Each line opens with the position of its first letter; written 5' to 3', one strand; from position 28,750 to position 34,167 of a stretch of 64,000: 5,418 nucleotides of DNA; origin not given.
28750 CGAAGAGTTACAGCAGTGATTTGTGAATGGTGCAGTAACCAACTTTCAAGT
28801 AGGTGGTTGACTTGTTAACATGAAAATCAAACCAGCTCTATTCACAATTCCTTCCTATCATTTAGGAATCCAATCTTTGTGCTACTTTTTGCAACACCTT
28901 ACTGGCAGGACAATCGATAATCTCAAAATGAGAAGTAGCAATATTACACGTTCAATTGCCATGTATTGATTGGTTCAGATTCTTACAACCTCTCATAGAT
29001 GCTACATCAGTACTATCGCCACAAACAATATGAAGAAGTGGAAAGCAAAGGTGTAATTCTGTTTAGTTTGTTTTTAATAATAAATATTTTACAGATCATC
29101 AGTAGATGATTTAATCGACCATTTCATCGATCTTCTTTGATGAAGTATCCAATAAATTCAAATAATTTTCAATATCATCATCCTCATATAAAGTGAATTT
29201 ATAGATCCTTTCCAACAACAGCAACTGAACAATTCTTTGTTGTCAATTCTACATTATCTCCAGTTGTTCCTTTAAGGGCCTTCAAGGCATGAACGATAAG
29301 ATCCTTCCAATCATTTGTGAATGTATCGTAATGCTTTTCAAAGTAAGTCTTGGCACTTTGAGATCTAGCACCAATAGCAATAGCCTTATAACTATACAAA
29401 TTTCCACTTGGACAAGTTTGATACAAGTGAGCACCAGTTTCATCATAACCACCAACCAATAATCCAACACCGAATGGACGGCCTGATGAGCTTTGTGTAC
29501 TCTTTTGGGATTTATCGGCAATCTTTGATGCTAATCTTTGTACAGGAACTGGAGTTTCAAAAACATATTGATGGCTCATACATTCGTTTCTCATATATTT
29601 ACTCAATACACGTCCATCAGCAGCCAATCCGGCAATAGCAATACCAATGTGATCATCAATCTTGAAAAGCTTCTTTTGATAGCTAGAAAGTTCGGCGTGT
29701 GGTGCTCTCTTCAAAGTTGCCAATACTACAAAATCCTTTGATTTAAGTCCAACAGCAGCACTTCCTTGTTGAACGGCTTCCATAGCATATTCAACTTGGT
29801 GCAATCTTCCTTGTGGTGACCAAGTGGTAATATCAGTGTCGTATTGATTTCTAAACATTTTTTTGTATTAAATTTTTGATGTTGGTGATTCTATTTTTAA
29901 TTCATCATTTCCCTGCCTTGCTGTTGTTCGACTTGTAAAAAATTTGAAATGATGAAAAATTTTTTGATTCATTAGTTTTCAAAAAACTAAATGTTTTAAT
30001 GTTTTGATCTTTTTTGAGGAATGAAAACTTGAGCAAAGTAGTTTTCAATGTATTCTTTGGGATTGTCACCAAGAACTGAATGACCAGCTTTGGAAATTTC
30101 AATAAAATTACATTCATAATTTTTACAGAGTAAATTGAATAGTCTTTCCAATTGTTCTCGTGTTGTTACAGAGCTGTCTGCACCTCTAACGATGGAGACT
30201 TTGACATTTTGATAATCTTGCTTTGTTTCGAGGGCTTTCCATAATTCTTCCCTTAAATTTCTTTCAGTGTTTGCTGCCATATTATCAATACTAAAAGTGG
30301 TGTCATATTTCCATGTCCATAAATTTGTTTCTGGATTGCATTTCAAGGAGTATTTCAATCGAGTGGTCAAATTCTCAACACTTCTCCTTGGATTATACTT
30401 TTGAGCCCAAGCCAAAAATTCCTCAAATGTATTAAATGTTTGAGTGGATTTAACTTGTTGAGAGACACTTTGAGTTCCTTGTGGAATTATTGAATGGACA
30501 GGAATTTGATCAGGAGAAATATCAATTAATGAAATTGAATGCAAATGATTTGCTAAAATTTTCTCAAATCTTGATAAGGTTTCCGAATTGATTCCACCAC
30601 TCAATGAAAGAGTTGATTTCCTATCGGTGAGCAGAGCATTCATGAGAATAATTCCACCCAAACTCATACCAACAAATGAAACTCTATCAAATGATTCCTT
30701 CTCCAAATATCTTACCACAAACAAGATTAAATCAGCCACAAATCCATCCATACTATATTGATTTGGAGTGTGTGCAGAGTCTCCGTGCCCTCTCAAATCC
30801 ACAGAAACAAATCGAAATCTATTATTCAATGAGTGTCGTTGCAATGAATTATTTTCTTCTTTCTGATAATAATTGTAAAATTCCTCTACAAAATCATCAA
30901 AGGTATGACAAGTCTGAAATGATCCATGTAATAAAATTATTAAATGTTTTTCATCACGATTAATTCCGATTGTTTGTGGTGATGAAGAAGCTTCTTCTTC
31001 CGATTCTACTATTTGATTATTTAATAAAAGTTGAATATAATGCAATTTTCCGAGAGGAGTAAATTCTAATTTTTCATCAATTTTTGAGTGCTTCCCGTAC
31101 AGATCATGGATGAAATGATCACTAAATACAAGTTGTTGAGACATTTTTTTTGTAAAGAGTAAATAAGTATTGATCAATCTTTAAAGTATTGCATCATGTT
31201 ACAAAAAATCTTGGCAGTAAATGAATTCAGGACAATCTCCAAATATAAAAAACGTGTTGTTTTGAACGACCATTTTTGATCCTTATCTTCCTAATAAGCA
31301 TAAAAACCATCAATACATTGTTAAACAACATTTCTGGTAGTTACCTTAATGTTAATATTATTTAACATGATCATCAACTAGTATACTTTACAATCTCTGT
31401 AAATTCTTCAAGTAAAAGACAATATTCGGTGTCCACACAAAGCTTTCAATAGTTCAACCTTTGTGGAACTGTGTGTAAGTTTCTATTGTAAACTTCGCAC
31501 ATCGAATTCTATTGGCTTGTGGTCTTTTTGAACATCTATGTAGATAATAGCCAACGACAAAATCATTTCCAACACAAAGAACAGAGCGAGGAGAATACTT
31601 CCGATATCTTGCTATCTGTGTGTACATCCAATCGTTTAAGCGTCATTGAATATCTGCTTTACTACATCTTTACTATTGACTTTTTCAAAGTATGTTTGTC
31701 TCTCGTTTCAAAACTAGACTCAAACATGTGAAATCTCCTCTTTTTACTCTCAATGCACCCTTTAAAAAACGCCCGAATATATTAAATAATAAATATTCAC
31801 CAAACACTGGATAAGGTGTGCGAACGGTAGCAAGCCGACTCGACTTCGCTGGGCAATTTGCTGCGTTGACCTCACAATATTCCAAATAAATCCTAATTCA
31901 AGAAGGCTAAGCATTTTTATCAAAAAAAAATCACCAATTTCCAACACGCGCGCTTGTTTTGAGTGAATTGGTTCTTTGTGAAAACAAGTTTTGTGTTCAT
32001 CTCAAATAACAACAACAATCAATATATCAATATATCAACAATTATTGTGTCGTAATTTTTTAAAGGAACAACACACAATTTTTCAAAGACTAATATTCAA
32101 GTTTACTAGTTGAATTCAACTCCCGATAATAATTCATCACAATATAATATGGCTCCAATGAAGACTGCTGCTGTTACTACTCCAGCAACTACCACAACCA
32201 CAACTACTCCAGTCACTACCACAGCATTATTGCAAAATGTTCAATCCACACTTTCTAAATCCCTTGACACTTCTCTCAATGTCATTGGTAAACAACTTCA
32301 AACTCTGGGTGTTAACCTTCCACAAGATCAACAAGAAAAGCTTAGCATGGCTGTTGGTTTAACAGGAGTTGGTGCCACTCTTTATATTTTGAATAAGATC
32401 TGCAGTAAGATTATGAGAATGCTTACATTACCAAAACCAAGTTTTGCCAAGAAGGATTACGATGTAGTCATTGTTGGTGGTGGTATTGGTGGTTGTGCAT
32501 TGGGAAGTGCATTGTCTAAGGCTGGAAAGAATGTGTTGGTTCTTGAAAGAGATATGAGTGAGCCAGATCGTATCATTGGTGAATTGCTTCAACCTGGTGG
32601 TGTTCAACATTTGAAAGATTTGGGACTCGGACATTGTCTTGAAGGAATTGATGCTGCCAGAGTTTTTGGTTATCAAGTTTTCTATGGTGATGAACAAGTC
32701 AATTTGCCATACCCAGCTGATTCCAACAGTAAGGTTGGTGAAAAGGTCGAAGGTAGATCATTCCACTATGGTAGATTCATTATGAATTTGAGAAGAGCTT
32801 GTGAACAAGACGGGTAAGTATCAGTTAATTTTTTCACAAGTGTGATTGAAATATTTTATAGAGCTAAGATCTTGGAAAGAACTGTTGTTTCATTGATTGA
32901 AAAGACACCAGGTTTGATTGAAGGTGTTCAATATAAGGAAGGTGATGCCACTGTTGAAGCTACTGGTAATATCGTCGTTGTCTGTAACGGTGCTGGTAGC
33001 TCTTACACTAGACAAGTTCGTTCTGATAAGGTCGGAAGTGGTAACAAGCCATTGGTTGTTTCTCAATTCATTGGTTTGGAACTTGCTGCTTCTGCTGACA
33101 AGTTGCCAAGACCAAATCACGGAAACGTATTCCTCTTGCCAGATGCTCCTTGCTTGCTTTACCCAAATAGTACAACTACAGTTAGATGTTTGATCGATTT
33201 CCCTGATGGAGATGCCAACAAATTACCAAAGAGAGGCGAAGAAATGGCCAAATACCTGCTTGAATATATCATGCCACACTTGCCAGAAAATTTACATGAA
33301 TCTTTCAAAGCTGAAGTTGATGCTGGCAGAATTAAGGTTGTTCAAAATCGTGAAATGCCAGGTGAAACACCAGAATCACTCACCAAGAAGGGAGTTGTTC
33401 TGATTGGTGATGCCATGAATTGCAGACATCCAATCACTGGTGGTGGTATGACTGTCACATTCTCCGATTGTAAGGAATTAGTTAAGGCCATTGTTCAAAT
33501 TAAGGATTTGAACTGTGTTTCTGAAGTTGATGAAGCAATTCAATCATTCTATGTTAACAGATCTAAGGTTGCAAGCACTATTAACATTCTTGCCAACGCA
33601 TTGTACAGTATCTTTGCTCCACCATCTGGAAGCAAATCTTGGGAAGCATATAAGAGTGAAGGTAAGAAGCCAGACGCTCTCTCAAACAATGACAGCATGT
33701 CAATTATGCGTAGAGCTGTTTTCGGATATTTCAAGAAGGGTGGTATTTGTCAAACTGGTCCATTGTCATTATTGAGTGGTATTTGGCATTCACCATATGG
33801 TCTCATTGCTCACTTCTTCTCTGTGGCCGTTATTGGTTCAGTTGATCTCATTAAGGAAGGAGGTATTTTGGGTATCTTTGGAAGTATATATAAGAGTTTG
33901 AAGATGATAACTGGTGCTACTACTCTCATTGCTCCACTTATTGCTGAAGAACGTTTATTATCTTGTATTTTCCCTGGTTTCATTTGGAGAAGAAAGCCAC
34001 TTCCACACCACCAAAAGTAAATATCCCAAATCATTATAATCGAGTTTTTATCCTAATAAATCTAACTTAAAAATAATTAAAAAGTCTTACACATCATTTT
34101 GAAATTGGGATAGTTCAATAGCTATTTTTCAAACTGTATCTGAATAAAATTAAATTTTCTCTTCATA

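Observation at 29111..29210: PSMA1 reading frame continues in the +1 frame exactly at its TAA stop (CTA-TAA-A)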

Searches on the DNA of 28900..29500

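Call 72: search_rna_families(source=window, start=28900, end=29500, threshold=evalue, max_evalue=1)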
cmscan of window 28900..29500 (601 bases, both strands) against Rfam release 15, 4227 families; matches with E-value up to 1: 0.
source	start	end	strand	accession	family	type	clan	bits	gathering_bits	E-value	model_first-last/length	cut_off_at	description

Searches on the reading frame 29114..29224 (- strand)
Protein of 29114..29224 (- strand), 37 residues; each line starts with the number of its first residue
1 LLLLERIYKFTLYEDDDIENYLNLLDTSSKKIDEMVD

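Call 38: list_cluster_members(proteins=[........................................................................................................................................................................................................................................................, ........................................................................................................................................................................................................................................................, window:29114-29224:-])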
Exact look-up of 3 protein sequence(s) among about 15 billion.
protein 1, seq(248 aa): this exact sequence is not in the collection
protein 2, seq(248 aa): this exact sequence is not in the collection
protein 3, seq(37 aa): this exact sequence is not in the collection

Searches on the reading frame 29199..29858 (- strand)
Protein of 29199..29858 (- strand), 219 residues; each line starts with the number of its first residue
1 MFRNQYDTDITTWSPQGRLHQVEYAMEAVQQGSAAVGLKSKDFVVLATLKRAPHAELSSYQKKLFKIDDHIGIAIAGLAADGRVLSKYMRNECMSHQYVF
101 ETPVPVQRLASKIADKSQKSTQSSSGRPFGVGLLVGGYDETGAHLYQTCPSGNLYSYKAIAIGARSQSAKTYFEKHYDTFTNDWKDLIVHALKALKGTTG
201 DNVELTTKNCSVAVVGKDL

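Call 5: find_encoding_contigs(protein=window:29199-29858:-, flank=3000, max_places=10)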
Protein window:29199-29858:- (219 aa): no gene with exactly this product is on record in the collection.

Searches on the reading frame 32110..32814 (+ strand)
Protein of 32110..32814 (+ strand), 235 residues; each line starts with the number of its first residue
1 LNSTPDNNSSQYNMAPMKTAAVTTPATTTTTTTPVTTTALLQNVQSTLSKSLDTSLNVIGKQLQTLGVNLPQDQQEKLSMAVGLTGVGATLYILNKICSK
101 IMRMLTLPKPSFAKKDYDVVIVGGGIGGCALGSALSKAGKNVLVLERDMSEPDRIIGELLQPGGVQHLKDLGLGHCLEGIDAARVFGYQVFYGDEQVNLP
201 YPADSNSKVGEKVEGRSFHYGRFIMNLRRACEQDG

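Call 21: search_protein_families(library=pfam, proteins=[window:32110-32814:+], max_evalue=0.01)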
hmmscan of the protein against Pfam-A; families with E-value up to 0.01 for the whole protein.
window:32110-32814:+ (235 aa): 8 families
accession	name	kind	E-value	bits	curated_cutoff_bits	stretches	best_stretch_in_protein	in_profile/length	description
PF01494.25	FAD_binding_3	-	2.5e-07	30.7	22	1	116-177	1-62/349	FAD binding domain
PF13450.12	NAD_binding_8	-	5.9e-06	26.9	21.9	1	121-147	1-27/68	NAD(P)-binding Rossmann-like domain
PF01266.30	DAO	-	7.7e-06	26.1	27.9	1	118-148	1-31/353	FAD dependent oxidoreductase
PF00890.30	FAD_binding_2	-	0.00015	21.5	20.4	1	118-147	1-30/414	FAD binding domain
PF07992.20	Pyr_redox_2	-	0.00032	20.7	26.1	1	114-147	140-173/291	Pyridine nucleotide-disulphide oxidoreductase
PF00070.33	Pyr_redox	-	0.00053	20.9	22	1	119-148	2-31/82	Pyridine nucleotide-disulphide oxidoreductase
PF00996.24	GDI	-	0.001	18.2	23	1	115-148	3-36/436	GDP dissociation inhibitor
PF12831.13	FAD_oxidored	-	0.004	16.9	27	1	118-148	1-31/416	FAD dependent oxidoreductase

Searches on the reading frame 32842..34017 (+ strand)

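Call 21: search_protein_families(library=pfam, proteins=[window:32842-34017:+], max_evalue=0.01)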
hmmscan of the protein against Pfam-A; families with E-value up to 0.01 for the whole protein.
window:32842-34017:+ (392 aa): 2 families
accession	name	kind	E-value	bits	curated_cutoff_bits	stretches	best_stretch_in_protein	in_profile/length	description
PF08491.16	SE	-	1.5e-68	231.3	20.1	2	44-261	4-208/276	Squalene epoxidase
PF01494.25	FAD_binding_3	-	0.0051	16.5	22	1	144-218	245-319/349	FAD binding domain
